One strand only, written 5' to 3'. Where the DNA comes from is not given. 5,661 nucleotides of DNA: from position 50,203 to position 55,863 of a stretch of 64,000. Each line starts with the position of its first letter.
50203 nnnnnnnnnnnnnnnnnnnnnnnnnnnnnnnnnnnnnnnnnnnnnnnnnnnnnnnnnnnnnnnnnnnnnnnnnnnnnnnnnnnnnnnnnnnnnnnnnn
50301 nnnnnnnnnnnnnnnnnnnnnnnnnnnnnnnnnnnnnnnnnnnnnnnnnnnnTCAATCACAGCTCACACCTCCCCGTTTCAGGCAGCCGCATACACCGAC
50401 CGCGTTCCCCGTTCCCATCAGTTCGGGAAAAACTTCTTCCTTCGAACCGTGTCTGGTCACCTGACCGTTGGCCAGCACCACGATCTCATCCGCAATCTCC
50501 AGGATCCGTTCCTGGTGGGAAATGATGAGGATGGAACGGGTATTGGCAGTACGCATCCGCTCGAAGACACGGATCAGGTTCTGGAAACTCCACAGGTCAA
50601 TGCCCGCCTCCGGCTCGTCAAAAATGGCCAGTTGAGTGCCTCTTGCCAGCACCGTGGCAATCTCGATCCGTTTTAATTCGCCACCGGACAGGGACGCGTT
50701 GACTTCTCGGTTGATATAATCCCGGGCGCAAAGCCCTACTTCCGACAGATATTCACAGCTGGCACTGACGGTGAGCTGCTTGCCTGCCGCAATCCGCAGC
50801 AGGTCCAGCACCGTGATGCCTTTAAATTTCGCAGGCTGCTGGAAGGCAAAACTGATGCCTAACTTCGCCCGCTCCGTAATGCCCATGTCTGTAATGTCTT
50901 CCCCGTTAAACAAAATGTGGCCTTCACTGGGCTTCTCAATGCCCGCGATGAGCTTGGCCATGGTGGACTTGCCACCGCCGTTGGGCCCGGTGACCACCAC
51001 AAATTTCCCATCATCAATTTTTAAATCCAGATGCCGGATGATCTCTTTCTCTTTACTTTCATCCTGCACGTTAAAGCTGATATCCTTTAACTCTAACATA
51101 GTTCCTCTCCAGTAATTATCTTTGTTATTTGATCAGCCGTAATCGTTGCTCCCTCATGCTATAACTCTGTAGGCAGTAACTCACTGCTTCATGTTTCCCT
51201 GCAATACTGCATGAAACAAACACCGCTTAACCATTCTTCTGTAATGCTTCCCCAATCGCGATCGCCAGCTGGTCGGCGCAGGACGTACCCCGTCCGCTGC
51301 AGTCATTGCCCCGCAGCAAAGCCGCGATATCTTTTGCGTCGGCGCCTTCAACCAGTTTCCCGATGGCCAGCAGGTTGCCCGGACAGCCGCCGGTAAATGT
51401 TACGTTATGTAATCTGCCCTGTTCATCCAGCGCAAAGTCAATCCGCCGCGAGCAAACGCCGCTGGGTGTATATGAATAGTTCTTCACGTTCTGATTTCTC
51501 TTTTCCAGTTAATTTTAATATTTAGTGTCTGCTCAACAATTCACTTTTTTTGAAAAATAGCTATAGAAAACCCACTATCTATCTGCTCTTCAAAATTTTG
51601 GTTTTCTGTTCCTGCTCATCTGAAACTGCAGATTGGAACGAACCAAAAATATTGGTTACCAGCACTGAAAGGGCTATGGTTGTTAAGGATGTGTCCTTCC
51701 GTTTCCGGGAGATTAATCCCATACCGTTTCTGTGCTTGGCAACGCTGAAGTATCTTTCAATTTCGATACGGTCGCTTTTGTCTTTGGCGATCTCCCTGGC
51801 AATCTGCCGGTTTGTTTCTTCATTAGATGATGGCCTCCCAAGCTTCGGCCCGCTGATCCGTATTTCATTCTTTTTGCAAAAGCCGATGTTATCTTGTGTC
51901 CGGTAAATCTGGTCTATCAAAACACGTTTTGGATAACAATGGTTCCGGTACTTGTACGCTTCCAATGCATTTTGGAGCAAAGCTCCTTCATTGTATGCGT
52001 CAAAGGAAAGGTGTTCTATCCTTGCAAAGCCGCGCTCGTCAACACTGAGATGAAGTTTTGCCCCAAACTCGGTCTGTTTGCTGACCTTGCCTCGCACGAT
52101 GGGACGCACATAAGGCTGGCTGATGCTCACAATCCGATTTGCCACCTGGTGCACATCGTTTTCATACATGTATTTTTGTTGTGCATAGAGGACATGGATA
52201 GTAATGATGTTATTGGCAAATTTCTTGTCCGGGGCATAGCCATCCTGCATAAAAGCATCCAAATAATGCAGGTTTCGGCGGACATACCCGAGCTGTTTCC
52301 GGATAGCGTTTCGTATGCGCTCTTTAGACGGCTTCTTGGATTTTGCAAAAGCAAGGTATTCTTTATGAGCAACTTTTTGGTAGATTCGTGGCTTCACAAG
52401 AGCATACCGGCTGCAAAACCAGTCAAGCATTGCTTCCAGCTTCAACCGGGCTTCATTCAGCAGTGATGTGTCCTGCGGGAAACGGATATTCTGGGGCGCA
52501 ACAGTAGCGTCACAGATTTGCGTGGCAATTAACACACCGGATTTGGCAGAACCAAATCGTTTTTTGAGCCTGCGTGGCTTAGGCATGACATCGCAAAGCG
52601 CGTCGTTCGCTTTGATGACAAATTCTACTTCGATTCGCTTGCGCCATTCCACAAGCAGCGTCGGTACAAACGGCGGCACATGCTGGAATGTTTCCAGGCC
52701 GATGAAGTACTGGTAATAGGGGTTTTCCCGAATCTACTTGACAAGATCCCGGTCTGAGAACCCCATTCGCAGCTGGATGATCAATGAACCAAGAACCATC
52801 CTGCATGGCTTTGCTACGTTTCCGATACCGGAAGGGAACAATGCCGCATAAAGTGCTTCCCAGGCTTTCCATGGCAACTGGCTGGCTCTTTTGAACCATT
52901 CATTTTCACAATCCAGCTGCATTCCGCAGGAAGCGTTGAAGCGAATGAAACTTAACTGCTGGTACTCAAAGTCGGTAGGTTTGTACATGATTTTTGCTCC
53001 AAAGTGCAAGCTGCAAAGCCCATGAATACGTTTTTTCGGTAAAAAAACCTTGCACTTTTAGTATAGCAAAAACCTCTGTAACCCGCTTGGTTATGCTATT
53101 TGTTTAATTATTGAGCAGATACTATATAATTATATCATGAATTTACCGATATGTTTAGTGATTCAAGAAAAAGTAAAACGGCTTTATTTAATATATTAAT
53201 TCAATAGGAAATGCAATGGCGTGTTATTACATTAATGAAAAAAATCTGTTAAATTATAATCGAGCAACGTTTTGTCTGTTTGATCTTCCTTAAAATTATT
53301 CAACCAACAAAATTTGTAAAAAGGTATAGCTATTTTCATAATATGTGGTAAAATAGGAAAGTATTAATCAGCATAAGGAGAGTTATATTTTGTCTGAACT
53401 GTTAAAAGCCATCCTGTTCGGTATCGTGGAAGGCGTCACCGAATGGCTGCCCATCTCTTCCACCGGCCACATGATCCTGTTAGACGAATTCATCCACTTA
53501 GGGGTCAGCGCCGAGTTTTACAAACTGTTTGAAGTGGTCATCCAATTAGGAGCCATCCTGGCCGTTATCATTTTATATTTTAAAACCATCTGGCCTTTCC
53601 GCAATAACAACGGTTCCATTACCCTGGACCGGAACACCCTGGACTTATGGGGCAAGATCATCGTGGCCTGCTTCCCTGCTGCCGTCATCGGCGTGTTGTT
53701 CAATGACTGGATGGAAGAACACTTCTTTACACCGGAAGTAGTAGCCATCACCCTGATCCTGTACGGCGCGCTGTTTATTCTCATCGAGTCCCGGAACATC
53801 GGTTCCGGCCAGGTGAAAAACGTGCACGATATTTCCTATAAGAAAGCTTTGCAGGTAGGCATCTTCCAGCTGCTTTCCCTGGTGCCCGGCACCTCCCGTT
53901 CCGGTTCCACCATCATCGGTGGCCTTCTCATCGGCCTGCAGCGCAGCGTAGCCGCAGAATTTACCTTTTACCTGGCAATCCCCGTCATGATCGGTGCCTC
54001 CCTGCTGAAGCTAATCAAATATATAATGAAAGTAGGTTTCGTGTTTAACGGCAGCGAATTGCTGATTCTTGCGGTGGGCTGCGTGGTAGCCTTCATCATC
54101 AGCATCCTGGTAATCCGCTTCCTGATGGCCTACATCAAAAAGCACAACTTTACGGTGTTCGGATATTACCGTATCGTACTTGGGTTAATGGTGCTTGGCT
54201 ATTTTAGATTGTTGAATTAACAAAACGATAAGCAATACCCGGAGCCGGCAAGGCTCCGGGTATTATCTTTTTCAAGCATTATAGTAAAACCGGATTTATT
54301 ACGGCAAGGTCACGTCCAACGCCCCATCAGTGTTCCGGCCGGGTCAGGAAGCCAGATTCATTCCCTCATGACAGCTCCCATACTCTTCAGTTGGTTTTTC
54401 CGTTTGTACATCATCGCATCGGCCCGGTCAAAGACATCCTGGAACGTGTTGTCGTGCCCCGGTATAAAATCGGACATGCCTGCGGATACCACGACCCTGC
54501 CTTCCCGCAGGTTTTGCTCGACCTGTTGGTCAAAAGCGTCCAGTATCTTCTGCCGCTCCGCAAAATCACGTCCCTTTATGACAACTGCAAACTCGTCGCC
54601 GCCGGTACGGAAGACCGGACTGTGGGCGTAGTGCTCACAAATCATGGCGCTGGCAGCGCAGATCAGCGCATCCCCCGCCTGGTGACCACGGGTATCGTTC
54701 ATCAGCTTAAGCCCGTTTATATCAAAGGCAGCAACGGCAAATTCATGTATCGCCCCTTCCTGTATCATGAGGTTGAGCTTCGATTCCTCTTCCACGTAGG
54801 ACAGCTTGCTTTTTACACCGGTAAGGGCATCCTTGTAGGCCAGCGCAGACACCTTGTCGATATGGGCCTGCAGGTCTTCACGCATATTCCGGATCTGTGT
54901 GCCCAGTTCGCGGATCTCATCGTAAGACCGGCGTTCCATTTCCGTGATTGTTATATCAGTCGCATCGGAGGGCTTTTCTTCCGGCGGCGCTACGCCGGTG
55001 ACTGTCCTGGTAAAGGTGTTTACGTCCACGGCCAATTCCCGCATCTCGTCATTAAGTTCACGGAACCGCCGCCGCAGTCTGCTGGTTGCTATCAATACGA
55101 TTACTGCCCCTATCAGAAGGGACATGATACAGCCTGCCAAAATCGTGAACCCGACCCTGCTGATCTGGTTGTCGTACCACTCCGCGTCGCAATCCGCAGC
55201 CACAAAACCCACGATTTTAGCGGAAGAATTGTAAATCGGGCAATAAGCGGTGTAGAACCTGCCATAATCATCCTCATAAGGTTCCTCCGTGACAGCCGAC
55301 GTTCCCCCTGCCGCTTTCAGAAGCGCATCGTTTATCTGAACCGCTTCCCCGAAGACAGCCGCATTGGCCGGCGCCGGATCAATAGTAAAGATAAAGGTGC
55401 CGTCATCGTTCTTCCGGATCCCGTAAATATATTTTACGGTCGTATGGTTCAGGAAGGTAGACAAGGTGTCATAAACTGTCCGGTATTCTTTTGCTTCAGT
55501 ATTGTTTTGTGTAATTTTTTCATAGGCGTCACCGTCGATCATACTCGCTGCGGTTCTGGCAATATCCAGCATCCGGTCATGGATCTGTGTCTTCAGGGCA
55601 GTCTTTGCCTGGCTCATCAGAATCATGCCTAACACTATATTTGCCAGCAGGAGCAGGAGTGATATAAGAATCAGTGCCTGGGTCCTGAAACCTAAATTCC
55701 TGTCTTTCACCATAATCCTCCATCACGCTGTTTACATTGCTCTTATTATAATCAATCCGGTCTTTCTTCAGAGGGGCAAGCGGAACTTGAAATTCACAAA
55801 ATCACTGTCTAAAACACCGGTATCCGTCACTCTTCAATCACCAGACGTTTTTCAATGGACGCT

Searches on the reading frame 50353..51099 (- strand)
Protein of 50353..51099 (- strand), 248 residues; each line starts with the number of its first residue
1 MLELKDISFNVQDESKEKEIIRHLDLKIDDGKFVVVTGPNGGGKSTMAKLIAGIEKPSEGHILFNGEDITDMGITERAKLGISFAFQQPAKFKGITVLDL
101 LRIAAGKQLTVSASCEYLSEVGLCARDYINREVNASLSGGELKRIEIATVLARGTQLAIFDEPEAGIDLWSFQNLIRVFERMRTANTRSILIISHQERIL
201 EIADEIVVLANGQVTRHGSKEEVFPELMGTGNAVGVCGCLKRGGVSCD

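Call 77: search_protein_families(library=pfam, proteins=[window:50353-51099:-], max_evalue=0.0001)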
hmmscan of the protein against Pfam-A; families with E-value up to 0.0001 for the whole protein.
window:50353-51099:- (248 aa): 3 families
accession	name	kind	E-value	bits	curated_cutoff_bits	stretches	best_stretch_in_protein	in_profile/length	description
PF00005.33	ABC_tran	-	2.7e-25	90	25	1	22-164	2-136/137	ABC transporter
PF02463.25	SMC_N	-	1.4e-07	31.6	40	0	126-210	135-212/220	RecF/RecN/SMC N terminal domain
PF13304.12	AAA_21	-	8.4e-06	26.5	27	0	133-200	234-303/304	AAA domain, putative AbiEii toxin, Type IV TA system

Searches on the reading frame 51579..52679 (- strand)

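Call 77: search_protein_families(library=pfam, proteins=[window:51579-52679:-], max_evalue=0.0001)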
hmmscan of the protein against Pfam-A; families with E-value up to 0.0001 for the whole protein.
window:51579-52679:- (366 aa): 1 family
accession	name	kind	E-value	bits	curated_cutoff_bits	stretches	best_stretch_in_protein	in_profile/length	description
PF13586.12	DDE_Tnp_1_2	-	2.3e-15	57.3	29.2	1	253-343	1-84/86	Transposase DDE domain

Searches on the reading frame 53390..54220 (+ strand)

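Call 77: search_protein_families(library=pfam, proteins=[window:53390-54220:+], max_evalue=0.0001)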
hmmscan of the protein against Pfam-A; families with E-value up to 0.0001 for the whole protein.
window:53390-54220:+ (276 aa): 1 family
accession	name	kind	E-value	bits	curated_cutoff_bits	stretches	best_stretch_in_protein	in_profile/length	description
PF02673.24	BacA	-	2.3e-85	286.8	33.4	1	7-266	1-256/257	Bacitracin resistance protein BacA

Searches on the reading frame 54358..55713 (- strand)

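Call 77: search_protein_families(library=pfam, proteins=[window:54358-55713:-], max_evalue=0.0001)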
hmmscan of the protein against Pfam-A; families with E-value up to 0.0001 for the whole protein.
window:54358-55713:- (451 aa): 1 family
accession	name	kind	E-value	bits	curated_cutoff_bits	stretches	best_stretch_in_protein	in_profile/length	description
PF00990.26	GGDEF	-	6.8e-20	71.9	23.8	1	292-442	1-158/161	Diguanylate cyclase, GGDEF domain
